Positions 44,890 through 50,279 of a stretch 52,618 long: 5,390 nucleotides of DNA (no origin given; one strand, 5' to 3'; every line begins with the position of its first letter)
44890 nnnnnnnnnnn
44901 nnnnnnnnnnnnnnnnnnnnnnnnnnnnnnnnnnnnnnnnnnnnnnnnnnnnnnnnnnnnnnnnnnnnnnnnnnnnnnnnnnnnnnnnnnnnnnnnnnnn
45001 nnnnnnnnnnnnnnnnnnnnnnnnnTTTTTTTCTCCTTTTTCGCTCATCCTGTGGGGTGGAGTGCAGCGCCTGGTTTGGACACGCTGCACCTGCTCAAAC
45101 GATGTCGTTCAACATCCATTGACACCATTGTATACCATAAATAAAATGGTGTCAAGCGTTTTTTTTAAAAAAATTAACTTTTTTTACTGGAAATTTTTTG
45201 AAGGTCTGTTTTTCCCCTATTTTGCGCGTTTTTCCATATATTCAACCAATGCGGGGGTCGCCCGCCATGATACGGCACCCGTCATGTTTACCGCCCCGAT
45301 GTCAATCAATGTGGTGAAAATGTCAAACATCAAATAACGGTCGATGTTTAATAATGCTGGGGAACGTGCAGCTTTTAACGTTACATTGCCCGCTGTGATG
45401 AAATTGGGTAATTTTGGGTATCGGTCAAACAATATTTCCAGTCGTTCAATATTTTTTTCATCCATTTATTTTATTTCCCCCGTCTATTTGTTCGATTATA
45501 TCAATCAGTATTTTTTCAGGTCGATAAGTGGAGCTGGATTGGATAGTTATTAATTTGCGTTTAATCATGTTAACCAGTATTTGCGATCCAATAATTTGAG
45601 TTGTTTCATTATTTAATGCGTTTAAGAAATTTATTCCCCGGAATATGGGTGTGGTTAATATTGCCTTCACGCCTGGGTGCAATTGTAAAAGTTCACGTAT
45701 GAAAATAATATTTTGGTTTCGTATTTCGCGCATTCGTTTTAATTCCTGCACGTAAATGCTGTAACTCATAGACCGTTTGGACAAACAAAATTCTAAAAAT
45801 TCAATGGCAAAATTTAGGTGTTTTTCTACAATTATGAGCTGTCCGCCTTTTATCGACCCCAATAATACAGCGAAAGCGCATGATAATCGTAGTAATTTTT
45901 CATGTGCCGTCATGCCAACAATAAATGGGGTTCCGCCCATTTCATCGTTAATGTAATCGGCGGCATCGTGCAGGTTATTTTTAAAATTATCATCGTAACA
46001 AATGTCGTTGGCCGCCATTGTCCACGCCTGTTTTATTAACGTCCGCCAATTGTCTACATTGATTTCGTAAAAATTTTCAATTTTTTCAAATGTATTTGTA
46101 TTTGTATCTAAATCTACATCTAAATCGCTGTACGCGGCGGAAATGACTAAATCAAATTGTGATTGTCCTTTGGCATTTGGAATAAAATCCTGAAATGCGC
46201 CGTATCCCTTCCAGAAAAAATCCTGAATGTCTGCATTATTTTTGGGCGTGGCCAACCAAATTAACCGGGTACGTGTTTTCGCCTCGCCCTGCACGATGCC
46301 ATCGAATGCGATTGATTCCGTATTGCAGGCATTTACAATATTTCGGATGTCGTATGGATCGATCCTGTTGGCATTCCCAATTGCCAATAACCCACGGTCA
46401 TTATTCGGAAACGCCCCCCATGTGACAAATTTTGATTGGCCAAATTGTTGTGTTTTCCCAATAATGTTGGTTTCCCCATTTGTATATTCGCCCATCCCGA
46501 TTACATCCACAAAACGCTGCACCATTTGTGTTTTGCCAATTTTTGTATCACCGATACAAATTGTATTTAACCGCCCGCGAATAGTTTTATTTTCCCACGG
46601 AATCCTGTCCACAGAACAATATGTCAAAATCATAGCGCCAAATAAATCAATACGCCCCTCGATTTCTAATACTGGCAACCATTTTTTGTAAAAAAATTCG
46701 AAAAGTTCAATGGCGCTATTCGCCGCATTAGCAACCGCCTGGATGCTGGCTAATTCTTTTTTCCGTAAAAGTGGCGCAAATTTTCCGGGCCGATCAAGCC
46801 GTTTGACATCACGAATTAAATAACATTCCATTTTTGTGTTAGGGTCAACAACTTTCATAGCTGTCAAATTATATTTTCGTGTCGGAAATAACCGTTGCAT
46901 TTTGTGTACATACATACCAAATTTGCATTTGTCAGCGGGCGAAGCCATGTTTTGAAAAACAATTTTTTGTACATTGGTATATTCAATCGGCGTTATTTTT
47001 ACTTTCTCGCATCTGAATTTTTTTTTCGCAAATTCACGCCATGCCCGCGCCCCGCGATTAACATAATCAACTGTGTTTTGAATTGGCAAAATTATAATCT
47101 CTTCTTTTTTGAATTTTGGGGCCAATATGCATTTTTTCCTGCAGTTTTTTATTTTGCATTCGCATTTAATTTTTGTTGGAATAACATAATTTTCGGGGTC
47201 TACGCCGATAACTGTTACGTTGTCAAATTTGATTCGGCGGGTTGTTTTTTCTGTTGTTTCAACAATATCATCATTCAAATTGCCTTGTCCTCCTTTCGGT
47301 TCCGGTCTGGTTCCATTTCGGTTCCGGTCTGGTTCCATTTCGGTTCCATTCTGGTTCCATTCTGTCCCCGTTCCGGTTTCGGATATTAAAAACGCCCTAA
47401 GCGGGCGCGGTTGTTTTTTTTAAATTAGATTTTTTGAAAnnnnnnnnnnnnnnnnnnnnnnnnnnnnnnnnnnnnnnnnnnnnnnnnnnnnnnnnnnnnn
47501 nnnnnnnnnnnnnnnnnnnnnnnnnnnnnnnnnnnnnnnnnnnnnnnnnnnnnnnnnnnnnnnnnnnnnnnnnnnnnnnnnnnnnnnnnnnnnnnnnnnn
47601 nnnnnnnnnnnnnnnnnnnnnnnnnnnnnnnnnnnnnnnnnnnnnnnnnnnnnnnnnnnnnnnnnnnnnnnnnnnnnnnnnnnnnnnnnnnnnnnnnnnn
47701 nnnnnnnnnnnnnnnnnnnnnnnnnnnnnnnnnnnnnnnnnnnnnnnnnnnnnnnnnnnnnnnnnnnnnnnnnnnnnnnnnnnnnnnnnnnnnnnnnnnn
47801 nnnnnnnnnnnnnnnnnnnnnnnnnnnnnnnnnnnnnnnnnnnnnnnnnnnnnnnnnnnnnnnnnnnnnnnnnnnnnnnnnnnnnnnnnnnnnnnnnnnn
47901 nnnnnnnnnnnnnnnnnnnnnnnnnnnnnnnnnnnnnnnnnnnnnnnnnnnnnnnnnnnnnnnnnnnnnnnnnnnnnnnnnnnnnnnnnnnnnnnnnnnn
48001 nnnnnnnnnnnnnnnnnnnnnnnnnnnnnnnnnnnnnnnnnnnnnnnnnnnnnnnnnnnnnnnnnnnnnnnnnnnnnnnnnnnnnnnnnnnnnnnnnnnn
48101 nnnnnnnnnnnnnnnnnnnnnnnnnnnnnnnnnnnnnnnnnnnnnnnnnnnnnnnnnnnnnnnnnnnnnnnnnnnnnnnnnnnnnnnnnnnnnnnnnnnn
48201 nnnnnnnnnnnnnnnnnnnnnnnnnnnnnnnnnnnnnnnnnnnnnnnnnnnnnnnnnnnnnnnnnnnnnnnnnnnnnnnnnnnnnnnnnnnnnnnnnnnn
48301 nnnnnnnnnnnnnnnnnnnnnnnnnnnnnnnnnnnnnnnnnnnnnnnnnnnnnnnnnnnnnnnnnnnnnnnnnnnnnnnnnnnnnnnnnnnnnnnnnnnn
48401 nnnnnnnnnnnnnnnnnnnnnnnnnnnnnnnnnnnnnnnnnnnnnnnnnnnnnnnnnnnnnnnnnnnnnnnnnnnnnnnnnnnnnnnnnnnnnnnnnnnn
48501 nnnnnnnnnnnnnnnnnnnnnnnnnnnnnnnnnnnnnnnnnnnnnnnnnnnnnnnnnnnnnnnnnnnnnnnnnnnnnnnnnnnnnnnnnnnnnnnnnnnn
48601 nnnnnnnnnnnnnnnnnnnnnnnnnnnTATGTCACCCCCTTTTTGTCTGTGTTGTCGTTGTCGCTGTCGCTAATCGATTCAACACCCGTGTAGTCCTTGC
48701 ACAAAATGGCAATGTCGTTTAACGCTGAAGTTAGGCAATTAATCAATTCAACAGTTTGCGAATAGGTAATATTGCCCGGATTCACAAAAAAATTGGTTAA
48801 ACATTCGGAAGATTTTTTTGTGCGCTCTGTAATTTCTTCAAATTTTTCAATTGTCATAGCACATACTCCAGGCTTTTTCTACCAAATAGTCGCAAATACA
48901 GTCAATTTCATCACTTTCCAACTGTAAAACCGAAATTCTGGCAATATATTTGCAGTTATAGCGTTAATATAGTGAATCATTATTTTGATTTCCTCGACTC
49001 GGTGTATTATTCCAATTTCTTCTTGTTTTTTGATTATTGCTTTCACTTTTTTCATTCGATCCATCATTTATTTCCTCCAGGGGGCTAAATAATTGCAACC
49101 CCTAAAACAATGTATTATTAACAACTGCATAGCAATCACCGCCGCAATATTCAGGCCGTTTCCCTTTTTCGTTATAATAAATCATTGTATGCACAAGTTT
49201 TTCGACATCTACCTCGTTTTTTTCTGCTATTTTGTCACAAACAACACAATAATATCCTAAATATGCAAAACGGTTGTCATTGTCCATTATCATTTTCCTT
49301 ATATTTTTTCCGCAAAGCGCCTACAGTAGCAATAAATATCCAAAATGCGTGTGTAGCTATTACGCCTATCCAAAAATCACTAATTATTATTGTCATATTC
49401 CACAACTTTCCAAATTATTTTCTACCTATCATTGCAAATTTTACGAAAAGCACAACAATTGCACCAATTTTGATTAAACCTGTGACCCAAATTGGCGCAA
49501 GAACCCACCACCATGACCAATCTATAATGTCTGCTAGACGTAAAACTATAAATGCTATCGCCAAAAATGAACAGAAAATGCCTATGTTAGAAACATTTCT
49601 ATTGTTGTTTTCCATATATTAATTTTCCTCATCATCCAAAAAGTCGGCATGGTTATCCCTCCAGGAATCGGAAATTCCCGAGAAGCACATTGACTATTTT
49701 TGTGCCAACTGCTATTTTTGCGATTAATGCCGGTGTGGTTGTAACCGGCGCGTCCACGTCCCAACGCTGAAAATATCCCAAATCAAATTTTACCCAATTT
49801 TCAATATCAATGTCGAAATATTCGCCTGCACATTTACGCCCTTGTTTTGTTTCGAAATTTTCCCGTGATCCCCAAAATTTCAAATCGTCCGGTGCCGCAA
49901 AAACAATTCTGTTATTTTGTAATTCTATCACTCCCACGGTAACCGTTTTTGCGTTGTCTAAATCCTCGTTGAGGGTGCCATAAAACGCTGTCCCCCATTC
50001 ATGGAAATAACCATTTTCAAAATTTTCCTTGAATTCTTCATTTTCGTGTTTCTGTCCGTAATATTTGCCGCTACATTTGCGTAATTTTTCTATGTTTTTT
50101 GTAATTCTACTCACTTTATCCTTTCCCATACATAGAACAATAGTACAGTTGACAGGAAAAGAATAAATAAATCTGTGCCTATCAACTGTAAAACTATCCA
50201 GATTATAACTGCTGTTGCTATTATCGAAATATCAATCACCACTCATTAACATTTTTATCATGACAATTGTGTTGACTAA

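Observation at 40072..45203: Three copies of a cassette with a 100%-identical 85-bp core and an 11-bp perfect palindrome that builds overlapping face-to-face promoters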

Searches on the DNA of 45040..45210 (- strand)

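Call 85: search_dna_similar(query=window:45040-45210:-, collection=phages, mode=distant, max_evalue=0.01, max_rows=10)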
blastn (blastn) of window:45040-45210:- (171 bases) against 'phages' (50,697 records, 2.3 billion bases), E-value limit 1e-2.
No match.

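Call 86: search_dna_similar(query=window:45040-45210:-, collection=plasmids, mode=distant, max_evalue=0.01, max_rows=10)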
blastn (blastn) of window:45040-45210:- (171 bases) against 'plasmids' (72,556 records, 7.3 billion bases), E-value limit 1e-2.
No match.

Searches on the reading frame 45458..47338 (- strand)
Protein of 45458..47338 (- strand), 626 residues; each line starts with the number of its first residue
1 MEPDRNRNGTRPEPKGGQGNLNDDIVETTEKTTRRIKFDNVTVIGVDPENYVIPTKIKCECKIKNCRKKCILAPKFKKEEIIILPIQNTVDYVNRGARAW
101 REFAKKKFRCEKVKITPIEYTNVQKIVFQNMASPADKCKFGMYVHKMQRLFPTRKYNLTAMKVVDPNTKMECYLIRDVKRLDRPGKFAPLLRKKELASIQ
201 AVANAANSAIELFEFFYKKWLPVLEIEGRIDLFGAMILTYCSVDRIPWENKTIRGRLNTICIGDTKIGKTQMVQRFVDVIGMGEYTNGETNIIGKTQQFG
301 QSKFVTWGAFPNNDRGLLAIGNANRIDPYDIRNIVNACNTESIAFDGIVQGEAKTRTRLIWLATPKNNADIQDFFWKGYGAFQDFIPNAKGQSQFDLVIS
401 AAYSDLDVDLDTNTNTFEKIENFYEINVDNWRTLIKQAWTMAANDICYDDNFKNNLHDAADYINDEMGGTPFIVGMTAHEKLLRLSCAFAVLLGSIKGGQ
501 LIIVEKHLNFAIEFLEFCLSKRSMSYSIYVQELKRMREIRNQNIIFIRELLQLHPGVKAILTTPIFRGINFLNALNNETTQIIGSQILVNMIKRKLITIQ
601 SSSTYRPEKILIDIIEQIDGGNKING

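Call 14: search_protein_families(library=pfam, proteins=[window:45458-47338:-], max_evalue=0.01)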
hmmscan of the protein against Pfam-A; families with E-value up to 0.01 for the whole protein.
window:45458-47338:- (626 aa): 1 family
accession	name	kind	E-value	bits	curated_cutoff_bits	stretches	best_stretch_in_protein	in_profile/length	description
PF00493.29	MCM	-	2.3e-05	24.1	23.3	1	242-365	43-173/224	MCM P-loop domain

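Call 15: search_protein_families(library=phrogs, proteins=[window:45458-47338:-], max_evalue=0.001)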
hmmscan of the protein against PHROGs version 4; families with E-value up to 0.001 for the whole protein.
window:45458-47338:- (626 aa): 1 family
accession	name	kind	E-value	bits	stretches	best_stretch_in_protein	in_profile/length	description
phrog_18685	-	unknown function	2.3e-18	66.5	1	39-521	402-910/1028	-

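Call 16: find_related_loci(query=window:45458-47338:-, collection=viral_contigs, flank=10000)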
Query window:45458-47338:- (626 aa) in viral_contigs; peptide patterns used: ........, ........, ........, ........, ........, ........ (x = any residue, [..] = any of these).
2 stretches matched a pattern, but none encodes a relative of the query by tblastn (E <= 1e-3).

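Call 20: find_homologous_proteins(query=window:45458-47338:-)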
Query window:45458-47338:- (626 aa): 281 proteins with E <= 0.001 among 5162 candidates; the best 120 are listed.
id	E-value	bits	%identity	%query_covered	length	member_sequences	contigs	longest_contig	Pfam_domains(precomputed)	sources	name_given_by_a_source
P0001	0.0e+0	1441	100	100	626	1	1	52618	PF00493.30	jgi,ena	-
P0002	1.5e-165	570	45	95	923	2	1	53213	PF13155.13,PF01807.26,PF13662.13,PF00493.30,PF01751.29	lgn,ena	-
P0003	1.4e-151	524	42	95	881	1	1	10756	PF13155.13,PF01807.26,PF13662.13,PF00493.30,PF01751.29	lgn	-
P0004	6.3e-146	505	40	95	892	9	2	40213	PF13155.13,PF01807.26,PF13662.13,PF00493.30,PF01751.29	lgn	-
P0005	2.7e-145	503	40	96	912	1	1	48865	PF01807.26,PF00493.30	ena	-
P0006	3.4e-145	503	40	95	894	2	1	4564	PF13155.13,PF01807.26,PF13662.13,PF00493.30,PF01751.29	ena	-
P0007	9.8e-144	498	41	95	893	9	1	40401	PF13155.13,PF01807.26,PF13662.13,PF00493.30,PF01751.29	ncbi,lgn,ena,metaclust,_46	metaclust:\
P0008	1.0e-143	498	40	95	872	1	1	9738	PF13155.13,PF01807.26,PF13662.13,PF00493.30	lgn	-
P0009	1.3e-143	498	41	95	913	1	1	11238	PF13155.13,PF01807.26,PF13662.13,PF00493.30,PF01751.29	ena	-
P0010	1.6e-143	498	40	95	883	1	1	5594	PF01807.26,PF13662.13,PF00493.30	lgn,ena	-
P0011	1.8e-143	497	40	95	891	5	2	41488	PF13155.13,PF01807.26,PF13662.13,PF00493.30,PF01751.29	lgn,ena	-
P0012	4.2e-143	496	39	95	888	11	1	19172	PF13155.13,PF01807.26,PF13662.13,PF00493.30,PF01751.29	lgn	-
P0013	5.7e-143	496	40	93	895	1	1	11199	PF13155.13,PF01807.26,PF13662.13,PF00493.30,PF01751.29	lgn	-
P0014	6.5e-143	496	41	95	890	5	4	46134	PF13155.13,PF01807.26,PF00493.30,PF01751.29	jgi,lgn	jgi:5S rRNA maturation endonuclease (ribonuclease M5)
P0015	7.2e-143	495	41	95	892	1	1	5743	PF13155.13,PF01807.26,PF13662.13,PF00493.30,PF01751.29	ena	-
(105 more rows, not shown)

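Call 22: find_encoding_contigs(protein=P0002, flank=10000, max_places=3)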
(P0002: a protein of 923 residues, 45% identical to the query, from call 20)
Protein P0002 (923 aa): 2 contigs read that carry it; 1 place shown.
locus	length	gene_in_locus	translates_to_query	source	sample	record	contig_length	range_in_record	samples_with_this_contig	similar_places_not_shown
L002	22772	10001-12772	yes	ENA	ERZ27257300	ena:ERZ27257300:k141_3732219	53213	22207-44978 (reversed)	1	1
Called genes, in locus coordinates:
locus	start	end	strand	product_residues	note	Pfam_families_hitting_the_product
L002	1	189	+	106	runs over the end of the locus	-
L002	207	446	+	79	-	-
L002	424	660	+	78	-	-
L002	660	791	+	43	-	-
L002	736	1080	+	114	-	-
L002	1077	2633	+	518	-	PF00176:SNF2-rel_dom, PF00270:DEAD (weak), PF04851:ResIII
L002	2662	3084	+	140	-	-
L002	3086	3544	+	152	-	-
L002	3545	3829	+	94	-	PF14354:Lar_restr_allev (weak)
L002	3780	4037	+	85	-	-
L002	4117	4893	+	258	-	PF13479:AAA_24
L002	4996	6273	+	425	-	PF01068:DNA_ligase_A_M, PF09414:RNA_ligase (weak), PF14743:DNA_ligase_OB_2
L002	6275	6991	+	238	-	PF06508:QueC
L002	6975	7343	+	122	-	PF01242:PTPS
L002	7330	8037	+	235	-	PF13353:Fer4_12, PF04055:Radical_SAM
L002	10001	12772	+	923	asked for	PF01807:Zn_ribbon_DnaG, PF01751:Toprim, PF13155:Toprim_2, PF13662:Toprim_4 (weak), PF00493:MCM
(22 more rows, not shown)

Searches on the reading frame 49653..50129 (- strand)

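Call 27: search_protein_families(library=phrogs, proteins=[window:49653-50129:-], max_evalue=0.001)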
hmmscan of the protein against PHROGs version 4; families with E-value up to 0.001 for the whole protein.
window:49653-50129:- (158 aa): 1 family
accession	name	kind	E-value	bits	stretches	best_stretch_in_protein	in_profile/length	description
phrog_11000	-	unknown function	0.0008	20.5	0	34-91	23-76/85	-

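Call 28: search_protein_families(library=pfam, proteins=[window:49653-50129:-], max_evalue=0.01)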
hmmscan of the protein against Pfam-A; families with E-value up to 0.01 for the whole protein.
window:49653-50129:- (158 aa): 0 families
